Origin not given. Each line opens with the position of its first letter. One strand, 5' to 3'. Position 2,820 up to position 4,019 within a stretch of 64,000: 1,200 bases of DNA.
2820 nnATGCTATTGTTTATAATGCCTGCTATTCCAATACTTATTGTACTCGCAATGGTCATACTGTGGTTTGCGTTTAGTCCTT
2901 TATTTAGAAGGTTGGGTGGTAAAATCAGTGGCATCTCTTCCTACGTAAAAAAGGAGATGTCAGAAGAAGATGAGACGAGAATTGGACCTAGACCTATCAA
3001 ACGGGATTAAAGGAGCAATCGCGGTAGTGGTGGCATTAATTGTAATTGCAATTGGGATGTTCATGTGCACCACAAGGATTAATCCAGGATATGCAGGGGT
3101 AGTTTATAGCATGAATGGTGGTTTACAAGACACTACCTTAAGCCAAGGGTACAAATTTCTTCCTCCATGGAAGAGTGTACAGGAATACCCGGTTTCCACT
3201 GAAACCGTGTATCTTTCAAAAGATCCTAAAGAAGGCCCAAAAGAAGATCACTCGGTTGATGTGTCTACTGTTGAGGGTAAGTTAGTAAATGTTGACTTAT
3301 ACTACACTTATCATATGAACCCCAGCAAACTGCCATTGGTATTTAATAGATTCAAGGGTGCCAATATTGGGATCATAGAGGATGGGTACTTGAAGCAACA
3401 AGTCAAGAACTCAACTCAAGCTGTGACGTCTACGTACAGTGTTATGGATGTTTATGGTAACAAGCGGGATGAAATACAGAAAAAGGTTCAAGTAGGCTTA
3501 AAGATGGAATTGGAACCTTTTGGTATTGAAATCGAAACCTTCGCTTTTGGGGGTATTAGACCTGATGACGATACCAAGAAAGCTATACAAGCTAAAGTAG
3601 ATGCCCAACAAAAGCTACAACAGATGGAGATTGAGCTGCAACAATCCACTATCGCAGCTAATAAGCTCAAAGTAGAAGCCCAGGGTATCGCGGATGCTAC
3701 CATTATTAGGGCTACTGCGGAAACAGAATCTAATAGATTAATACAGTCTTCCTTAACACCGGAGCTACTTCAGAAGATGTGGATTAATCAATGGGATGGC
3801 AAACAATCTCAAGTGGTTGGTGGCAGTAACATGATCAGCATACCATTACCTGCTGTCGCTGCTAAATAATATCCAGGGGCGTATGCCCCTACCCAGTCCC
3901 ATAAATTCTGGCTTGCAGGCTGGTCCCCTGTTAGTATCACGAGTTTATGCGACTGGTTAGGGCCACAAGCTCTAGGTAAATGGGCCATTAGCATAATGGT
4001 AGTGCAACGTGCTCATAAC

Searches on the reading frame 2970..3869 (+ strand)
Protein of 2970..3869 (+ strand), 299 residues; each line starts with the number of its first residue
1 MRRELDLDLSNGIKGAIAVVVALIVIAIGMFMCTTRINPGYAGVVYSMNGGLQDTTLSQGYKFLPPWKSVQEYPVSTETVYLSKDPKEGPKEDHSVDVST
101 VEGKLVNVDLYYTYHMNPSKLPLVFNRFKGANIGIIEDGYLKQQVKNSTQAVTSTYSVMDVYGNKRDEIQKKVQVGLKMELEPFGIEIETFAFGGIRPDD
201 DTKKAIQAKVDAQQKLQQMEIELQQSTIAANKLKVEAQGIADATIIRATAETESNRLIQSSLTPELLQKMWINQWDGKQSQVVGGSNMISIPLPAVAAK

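Call 9: search_protein_families(library=phrogs, max_evalue=0.00001, proteins=[window:2970-3869:+])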
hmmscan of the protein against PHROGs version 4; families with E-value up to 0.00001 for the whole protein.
window:2970-3869:+ (299 aa): 1 family
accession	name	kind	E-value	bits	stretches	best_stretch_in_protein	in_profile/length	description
phrog_200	-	other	2.3e-66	225.5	1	12-287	79-351/379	lipoprotein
